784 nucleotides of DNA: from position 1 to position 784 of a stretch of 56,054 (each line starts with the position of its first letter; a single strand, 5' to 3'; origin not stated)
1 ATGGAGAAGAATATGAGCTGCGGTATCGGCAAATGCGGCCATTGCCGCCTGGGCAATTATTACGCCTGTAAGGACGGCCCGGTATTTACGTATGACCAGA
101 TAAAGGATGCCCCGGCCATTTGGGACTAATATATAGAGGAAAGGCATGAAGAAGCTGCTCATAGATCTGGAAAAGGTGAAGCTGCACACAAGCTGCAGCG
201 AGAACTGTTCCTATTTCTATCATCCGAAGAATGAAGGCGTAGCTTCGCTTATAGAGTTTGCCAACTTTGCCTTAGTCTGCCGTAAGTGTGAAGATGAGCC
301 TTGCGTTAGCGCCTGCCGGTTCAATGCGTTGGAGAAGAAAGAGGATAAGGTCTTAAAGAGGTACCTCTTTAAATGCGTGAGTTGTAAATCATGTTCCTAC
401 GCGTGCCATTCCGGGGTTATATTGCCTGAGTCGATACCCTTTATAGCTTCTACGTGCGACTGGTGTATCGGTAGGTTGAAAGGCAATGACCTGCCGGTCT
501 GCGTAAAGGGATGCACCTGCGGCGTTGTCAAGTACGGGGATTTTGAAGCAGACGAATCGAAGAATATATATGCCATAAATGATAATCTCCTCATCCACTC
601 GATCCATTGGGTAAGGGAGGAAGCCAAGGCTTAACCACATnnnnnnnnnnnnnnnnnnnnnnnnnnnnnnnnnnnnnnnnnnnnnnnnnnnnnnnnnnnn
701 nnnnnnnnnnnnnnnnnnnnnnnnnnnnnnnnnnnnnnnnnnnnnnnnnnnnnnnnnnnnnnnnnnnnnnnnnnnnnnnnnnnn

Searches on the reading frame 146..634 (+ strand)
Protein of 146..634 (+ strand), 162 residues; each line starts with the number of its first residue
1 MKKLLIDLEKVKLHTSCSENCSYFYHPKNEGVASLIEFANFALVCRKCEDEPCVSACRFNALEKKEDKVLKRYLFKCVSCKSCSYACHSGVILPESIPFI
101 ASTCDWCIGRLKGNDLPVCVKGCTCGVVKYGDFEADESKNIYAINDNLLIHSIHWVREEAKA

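Call 25: find_encoding_contigs(protein=window:146-634:+, flank=10000, max_places=2)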
Protein window:146-634:+ (162 aa): 3 contigs read that carry it; 2 places shown.
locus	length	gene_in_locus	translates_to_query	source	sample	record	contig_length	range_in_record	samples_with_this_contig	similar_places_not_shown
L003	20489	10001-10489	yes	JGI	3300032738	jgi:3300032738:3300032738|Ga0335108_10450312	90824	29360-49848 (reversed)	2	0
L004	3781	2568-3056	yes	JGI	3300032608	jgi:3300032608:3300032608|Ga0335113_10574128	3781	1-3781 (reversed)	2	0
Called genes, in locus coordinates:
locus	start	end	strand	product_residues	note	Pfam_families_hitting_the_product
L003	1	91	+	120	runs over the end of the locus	PF07238:PilZ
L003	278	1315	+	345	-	-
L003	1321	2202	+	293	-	PF00491:Arginase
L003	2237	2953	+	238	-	PF01862:PvlArgDC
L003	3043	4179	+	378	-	PF17788:HypF_C, PF22521:HypF_C_2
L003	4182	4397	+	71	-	PF01455:HupF_HypC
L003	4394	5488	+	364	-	PF01924:HypD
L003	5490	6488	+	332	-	PF00586:AIRS, PF02769:AIRS_C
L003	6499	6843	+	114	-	PF01155:HypA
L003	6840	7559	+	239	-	PF27030:AbpE_bact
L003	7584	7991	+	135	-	PF09383:NIL, PF12838:Fer4_7, PF14697:Fer4_21, PF00037:Fer4, PF12837:Fer4_6 (weak), PF13237:Fer4_10, PF13187:Fer4_9, PF00037:Fer4 (weak), +4 more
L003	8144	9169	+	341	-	PF13183:Fer4_8 (faint), PF13187:Fer4_9 (faint), PF13534:Fer4_17 (faint), PF13746:Fer4_18 (faint), PF12838:Fer4_7 (faint), PF00037:Fer4 (faint), PF12797:Fer4_2 (faint), PF17179:Fer4_22, +1 more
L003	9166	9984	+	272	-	PF00970:FAD_binding_6, PF00175:NAD_binding_1, PF10418:DHODB_Fe-S_bind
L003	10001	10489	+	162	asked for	PF13247:Fer4_11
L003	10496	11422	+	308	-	PF00146:NADHdh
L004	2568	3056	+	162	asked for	PF13247:Fer4_11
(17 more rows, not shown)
